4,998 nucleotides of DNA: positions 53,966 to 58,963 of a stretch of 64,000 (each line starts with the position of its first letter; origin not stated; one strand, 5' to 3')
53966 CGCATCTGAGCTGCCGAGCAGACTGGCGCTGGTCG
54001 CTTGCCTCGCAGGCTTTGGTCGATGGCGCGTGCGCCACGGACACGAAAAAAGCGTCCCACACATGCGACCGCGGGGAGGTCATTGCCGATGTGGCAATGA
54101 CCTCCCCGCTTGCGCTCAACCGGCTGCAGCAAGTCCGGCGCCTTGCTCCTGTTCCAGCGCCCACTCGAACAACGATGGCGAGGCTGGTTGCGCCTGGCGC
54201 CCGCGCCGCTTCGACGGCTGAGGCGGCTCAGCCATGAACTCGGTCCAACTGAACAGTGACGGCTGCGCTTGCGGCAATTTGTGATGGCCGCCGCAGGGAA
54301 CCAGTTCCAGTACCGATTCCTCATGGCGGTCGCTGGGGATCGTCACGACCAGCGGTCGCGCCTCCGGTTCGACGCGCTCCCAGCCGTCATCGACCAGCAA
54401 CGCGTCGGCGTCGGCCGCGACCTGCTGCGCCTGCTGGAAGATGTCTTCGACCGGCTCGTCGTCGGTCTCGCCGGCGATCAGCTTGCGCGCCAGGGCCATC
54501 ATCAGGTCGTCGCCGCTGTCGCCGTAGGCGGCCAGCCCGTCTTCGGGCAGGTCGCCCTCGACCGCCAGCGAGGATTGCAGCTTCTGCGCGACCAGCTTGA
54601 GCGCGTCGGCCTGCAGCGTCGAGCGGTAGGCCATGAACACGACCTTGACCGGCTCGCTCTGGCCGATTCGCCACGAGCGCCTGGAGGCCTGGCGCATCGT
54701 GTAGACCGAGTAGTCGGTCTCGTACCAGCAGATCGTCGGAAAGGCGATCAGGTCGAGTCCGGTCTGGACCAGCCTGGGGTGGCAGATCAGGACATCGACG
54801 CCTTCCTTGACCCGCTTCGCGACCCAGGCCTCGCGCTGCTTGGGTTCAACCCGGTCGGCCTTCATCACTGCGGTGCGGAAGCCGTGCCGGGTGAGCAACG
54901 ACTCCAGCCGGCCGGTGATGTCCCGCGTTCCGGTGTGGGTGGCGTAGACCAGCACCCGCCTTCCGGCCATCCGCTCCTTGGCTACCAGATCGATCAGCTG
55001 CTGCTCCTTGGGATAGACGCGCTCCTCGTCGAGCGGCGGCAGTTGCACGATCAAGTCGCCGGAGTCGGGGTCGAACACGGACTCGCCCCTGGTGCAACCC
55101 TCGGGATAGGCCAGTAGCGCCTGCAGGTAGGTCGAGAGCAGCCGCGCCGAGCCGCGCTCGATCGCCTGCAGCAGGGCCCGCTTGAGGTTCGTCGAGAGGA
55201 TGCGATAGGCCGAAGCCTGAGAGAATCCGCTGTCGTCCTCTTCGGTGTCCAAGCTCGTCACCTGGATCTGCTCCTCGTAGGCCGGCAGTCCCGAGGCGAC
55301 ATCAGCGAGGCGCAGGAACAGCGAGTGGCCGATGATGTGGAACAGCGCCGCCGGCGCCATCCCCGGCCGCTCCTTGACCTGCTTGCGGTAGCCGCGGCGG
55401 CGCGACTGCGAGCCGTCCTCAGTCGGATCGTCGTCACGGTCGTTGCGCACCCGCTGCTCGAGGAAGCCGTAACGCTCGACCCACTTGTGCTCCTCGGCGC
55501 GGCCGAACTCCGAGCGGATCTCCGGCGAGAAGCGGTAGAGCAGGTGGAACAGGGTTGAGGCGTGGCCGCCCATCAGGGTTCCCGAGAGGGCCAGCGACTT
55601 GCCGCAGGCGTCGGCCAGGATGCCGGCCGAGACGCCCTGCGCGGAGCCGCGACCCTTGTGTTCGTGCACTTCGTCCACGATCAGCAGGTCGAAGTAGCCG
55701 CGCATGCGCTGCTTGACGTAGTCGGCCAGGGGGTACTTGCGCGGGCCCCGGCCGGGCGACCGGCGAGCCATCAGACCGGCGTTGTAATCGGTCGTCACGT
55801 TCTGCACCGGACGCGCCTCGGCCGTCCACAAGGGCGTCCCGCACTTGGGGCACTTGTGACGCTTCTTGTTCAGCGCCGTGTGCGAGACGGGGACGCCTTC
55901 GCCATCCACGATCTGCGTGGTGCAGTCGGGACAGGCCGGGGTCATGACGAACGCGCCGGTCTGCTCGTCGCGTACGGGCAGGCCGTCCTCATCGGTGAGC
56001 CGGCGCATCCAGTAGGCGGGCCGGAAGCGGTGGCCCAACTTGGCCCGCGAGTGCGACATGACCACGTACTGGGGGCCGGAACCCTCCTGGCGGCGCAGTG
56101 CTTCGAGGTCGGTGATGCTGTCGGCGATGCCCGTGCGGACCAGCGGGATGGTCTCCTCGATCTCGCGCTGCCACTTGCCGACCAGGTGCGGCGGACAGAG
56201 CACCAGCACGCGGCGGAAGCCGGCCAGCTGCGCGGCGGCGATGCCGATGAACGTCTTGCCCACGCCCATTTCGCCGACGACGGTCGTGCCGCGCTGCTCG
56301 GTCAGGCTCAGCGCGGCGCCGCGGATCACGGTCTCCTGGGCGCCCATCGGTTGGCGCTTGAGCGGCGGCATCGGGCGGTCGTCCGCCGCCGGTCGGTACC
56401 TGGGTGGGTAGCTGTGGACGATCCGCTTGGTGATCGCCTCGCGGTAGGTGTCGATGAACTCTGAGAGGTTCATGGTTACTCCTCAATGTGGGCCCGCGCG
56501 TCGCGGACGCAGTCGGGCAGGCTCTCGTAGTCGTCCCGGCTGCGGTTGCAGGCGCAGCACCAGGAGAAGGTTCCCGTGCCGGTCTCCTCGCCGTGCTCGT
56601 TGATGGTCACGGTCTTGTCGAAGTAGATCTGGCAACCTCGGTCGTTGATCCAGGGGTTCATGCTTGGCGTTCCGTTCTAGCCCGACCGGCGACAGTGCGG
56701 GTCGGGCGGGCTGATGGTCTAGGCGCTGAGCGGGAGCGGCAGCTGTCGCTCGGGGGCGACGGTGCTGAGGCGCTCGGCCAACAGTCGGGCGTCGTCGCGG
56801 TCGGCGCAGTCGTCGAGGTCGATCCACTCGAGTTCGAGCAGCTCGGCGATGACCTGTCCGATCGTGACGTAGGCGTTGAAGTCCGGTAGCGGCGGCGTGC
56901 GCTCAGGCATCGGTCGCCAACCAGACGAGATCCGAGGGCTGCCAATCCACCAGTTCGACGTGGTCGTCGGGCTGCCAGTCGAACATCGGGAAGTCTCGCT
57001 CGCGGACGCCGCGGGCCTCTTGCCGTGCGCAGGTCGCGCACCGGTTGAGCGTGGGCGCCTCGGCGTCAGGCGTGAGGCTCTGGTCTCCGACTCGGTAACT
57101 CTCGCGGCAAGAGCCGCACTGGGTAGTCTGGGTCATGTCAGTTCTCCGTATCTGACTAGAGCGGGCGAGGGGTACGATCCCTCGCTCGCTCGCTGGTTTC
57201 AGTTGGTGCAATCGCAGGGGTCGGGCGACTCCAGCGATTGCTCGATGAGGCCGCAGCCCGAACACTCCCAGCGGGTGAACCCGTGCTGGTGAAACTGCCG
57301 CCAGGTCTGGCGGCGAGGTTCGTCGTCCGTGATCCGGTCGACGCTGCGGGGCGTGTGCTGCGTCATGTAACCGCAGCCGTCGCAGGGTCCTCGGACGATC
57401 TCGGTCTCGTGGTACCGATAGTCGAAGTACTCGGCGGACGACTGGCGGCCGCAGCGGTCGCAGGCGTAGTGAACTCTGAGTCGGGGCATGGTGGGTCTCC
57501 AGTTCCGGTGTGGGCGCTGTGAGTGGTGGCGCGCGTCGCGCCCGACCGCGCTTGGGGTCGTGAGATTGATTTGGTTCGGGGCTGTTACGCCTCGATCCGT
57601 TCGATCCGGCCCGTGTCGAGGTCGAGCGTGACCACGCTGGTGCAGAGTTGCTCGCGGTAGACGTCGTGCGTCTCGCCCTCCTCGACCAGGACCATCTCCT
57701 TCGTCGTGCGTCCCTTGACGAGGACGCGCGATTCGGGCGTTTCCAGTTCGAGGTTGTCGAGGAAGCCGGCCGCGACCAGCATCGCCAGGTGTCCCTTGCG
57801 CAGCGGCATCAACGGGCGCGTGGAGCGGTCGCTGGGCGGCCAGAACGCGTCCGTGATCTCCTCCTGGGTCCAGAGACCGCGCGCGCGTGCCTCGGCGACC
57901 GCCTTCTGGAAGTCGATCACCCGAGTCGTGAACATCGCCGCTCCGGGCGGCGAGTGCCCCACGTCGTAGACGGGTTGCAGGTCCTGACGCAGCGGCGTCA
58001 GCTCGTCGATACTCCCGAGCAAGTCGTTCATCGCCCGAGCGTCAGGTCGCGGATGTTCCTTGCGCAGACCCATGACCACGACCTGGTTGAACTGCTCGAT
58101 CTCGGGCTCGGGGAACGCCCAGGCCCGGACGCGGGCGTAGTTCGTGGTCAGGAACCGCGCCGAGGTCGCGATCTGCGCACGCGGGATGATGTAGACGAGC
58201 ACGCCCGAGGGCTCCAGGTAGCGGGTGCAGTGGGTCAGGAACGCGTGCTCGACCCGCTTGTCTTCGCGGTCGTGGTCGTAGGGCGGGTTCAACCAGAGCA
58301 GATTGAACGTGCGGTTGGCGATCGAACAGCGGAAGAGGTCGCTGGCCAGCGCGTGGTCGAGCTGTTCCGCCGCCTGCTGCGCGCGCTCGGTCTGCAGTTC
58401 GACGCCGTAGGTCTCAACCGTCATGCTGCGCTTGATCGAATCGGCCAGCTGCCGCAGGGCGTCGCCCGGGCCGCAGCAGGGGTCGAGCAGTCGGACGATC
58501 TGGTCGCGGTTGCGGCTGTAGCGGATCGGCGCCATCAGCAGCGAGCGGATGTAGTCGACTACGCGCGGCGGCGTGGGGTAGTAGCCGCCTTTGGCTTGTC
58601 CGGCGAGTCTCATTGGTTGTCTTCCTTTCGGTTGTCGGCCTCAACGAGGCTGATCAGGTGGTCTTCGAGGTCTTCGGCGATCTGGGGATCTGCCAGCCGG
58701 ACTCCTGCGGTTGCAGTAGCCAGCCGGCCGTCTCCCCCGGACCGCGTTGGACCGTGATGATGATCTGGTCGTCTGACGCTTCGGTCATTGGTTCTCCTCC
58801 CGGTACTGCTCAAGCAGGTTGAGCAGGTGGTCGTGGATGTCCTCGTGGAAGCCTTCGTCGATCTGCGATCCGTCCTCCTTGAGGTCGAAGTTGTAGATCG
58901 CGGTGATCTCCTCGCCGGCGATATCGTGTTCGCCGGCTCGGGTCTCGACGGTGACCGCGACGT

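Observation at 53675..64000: Phage-like or integrative-element replication and recombination module with an orphan DNA methyltransferase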

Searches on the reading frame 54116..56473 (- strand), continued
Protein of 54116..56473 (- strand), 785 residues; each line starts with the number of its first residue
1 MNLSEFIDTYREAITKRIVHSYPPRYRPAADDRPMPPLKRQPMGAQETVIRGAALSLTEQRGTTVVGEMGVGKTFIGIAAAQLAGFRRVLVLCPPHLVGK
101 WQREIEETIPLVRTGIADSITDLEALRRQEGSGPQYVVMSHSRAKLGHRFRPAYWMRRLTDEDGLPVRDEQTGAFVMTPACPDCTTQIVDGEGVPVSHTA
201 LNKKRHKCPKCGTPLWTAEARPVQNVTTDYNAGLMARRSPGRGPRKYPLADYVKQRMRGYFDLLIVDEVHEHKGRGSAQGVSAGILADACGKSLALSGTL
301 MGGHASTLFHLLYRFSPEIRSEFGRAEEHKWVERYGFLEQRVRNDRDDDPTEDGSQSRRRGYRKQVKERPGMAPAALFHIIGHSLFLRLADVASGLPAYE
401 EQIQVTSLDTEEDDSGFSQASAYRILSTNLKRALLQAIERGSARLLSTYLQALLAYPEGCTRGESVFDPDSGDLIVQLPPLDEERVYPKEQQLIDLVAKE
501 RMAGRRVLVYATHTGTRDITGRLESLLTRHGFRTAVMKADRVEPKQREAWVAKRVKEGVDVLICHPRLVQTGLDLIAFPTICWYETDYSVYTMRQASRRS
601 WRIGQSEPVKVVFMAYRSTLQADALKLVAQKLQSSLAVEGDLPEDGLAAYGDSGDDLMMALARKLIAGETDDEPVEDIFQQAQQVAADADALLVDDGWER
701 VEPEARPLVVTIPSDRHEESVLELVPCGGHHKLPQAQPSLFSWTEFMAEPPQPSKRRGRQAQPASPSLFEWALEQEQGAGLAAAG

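Call 70: get_annotated_region(hit=H7, flank=9000)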
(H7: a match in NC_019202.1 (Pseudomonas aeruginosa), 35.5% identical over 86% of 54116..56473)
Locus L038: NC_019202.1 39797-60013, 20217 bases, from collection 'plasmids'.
description: Pseudomonas aeruginosa plasmid pKLC102, complete sequence
organism: Pseudomonas aeruginosa (NCBI taxid 287)
taxonomy: Bacteria; Pseudomonadota; Gammaproteobacteria; Pseudomonadales; Pseudomonadaceae; Pseudomonas; Pseudomonas aeruginosa
host: -; source: airways of a cystic fibrosis patient; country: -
typing (MOB-suite, as given by PLSDB): conjugative; replicon rep_cluster_322; relaxase MOBH; mating-pair formation MPF_G
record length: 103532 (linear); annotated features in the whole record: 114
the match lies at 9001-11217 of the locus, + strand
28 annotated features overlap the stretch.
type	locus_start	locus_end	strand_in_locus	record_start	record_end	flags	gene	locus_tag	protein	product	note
CDS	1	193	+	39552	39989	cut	pilM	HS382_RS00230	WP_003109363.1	type IV pilus biogenesis protein PilM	-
CDS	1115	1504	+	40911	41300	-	-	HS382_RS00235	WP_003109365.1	hypothetical protein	-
CDS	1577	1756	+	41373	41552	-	-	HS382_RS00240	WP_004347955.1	hypothetical protein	-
CDS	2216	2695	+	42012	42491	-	-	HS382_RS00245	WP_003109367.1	STY4534 family ICE replication protein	-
CDS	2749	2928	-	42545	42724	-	-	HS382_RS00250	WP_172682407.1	hypothetical protein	-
CDS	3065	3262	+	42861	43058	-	-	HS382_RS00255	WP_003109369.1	hypothetical protein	-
CDS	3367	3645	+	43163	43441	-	-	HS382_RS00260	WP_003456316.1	hypothetical protein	-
CDS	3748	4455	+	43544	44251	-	-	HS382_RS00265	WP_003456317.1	hypothetical protein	-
CDS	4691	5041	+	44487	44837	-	-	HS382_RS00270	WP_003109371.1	hypothetical protein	-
CDS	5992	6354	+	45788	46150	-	-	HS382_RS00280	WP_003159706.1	hypothetical protein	-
CDS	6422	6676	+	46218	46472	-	-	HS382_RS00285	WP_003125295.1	hypothetical protein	-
CDS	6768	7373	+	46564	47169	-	-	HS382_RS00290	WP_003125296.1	hypothetical protein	-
CDS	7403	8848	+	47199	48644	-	-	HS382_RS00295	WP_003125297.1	DUF6094 domain-containing protein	-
CDS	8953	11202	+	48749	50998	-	-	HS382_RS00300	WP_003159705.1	DEAD/DEAH box helicase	-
CDS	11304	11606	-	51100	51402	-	-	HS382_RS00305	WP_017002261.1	hypothetical protein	-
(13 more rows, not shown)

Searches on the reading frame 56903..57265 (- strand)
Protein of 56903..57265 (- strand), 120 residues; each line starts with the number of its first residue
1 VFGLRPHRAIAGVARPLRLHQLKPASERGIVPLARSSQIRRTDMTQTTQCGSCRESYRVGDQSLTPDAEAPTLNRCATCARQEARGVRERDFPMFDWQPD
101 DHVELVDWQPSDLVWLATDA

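Call 3: search_protein_families(library=pfam, proteins=[window:56903-57265:-], max_evalue=0.01)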
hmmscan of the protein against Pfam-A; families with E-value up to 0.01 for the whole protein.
window:56903-57265:- (120 aa): 1 family
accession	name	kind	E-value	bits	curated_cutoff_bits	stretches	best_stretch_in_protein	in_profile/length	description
PF20120.5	DUF6510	-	0.00022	21.5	26.4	1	39-98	17-76/86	Family of unknown function (DUF6510)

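Call 24: search_protein_families(library=padloc, proteins=[window:56903-57265:-], max_evalue=0.01)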
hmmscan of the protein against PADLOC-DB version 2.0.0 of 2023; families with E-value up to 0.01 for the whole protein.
window:56903-57265:- (120 aa): 0 families

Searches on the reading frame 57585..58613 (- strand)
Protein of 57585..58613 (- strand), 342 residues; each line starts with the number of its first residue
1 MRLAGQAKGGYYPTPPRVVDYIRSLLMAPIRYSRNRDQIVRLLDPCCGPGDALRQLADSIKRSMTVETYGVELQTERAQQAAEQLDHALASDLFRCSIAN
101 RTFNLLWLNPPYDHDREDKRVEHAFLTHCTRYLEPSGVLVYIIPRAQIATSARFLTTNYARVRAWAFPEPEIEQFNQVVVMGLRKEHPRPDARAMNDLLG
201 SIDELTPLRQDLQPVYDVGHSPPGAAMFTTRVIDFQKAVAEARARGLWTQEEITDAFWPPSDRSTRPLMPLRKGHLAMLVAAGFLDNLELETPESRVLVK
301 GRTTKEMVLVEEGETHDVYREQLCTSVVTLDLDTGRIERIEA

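Call 3: search_protein_families(library=pfam, proteins=[window:57585-58613:-], max_evalue=0.01)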
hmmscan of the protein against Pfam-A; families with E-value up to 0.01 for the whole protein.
window:57585-58613:- (342 aa): 4 families
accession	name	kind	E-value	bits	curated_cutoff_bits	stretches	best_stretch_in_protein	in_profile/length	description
PF19587.5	DUF6094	-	4.8e-27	95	22.8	1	2-189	128-310/344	Uncharacterised methyltransferase family (DUF6094)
PF05175.20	MTS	-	1.9e-05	24.8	23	1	42-151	35-148/170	Methyltransferase small domain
PF13649.12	Methyltransf_25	-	0.00014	22.9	27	1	43-137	2-97/97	Methyltransferase domain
PF02384.22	N6_Mtase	-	0.00076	19.3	20.4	0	6-79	23-91/311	N-6 DNA Methylase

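Call 24: search_protein_families(library=padloc, proteins=[window:57585-58613:-], max_evalue=0.01)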
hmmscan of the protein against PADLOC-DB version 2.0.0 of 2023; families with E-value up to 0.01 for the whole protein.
window:57585-58613:- (342 aa): 7 families
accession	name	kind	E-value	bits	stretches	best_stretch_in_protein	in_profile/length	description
PDLC04134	mad2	-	3.9e-13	47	1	8-167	269-414/492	mads_2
PDLC03267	MTase_II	-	5.4e-08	30.2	1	7-112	12-116/539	Type II methyltransferase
PDLC03293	MTase_II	-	3.4e-06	24.1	1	10-113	17-107/427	Type II methyltransferase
PDLC03258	MTase_II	-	2.9e-05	21.4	1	7-152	20-163/366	Type II methyltransferase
PDLC03226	MTase_II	-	0.00012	18.9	1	8-88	15-96/579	Type II methyltransferase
PDLC03348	MTase_II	-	0.0033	14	1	6-67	217-275/727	Type II methyltransferase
PDLC03318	MTase_II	-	0.0078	12.6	0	36-70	362-396/723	Type II methyltransferase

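Call 25: search_protein_families(library=phrogs, proteins=[window:57585-58613:-], max_evalue=0.001)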
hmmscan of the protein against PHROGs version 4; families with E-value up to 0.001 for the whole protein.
window:57585-58613:- (342 aa): 2 families
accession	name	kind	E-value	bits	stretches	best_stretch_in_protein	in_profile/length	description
phrog_9133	-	unknown function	3.6e-11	42.6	1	3-148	728-859/1259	-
phrog_6263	-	other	0.00022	21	1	11-147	394-511/548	DNA methyltransferase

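Call 50: search_protein_representatives(protein=window:57585-58613:-)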
Query: 342 residues. Proteins with E-value up to 0.001 (for the whole library): 2698; up to 1e-10: 1808; up to 1e-30: 373. The best 150 are listed.
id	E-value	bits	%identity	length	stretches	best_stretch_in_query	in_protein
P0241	2.6e-100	351.9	51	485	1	1-342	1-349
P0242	4.6e-99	347.8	52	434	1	1-340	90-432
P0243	6.7e-99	347.3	50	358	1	1-341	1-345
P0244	1.9e-90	319.5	50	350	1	1-337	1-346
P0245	3.6e-90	318.6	46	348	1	1-342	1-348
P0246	2.3e-86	306.1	47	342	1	1-340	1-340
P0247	5.1e-83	295.1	44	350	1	1-338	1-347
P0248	1.3e-81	290.5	43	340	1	2-338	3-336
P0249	1.3e-81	290.5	46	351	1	2-340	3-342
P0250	3.3e-81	289.1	45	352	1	1-339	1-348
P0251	1.9e-79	283.3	58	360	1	1-247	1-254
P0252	4.5e-79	282.1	46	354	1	2-341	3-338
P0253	3.5e-77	275.9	46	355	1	2-341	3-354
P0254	4.6e-77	275.5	48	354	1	2-341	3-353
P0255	7.0e-77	274.9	50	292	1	72-341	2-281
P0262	3.6e-72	259.4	44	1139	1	2-338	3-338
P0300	3.1e-55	203.8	39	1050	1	1-341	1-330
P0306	1.2e-52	195.3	39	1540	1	2-332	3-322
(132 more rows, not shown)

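Call 55: search_solved_structures(query=window:57585-58613:-, max_evalue=0.01)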
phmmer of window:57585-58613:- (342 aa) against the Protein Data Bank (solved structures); distinct sequences matched with E-value up to 0.01: 5.
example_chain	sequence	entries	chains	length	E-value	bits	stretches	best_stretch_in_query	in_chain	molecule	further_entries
2ibs_A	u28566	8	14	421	0.0014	20.8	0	10-115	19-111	Modification methylase TaqI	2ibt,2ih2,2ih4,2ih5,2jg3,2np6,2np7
1aqj_A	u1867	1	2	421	0.0024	20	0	10-115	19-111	ADENINE-N6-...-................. TAQI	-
1aqi_A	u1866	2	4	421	0.0024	20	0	10-115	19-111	ADENINE-N6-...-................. TAQI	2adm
7qw5_A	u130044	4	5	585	0.0041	19.3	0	8-87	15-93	Modification methylase BseCI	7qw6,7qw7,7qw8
1g38_A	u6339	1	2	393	0.0065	18.6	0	14-115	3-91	MODIFICATION METHYLASE TAQI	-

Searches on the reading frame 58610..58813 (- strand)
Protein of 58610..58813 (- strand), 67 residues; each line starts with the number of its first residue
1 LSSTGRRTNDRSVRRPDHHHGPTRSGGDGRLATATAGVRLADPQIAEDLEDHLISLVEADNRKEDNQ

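Call 6: search_protein_families(library=pfam, proteins=[window:58610-58813:-], max_evalue=0.01)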
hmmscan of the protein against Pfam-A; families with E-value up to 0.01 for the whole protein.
window:58610-58813:- (67 aa): 0 families
